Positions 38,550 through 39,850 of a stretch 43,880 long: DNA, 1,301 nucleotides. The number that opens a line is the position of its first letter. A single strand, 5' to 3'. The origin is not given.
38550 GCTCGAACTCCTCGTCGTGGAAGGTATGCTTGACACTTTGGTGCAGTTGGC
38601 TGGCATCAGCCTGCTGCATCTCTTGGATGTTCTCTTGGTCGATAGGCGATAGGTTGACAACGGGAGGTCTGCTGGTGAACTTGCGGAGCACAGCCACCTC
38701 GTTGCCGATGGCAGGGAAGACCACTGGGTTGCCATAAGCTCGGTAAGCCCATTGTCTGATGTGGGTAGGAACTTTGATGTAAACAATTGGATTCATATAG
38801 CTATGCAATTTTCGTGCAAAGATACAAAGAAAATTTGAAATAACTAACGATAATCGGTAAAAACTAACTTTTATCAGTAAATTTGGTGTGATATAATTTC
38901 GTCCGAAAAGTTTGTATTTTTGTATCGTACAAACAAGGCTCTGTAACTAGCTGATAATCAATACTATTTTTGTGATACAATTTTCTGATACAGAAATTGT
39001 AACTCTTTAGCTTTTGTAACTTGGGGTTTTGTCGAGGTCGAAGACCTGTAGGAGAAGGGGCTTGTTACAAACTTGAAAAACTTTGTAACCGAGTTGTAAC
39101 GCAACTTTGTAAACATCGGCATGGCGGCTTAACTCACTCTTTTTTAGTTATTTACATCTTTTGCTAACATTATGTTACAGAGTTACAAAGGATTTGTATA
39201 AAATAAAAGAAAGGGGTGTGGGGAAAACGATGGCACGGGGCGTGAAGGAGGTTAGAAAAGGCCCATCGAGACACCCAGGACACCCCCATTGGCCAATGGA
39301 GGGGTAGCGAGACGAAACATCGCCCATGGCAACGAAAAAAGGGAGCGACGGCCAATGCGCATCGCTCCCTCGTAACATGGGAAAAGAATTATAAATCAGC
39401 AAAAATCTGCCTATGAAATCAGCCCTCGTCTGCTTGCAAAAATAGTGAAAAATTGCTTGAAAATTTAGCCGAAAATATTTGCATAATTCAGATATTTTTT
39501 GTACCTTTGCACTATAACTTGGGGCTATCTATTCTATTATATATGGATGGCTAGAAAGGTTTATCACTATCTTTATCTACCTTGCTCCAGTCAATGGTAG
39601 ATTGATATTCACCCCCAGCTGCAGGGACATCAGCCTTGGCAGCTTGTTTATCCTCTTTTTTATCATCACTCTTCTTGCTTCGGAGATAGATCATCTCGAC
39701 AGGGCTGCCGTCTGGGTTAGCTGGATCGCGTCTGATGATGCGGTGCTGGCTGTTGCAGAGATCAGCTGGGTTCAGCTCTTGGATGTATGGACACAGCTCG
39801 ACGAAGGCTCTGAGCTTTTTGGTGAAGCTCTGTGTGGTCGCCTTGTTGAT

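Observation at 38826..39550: Iteron-like repeat array, palindromes and a GC-rich block downstream of the primase-helicase gene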

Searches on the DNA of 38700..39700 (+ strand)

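Call 8: search_dna_similar(query=window:38700-39700:+, collection=phages, mode=distant, max_rows=30)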
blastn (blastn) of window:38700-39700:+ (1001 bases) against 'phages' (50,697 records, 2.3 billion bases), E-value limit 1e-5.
No match.

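Call 15: search_rna_families(source=window, start=38700, end=39700, threshold=evalue, max_evalue=10)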
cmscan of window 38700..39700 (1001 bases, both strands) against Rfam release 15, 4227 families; matches with E-value up to 10: 5.
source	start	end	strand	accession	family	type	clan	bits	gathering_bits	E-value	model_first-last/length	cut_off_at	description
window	39187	39236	+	RF02183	ST7-OT3_1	Gene; lncRNA;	-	18.6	50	2.9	1-79/79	no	ST7 overlapping transcript 3 conserved region 1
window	39467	39503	+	RF03697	mir-722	Gene; miRNA;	-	16.1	81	7.7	15-51/67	no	mir-722 microRNA precursor family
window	39034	39068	-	RF01321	CRISPR-DR8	Gene; CRISPR;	-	15.8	39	3.6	1-37/37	no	CRISPR RNA direct repeat element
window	39628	39674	-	RF01306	sR52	Gene; snRNA; snoRNA; CD-box;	-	12.5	50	9.4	1-60/60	no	Small nucleolar RNA sR52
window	39451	39491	-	RF00457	IRES_mnt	Cis-reg; IRES;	-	10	100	8.6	1-203/203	no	Mnt IRES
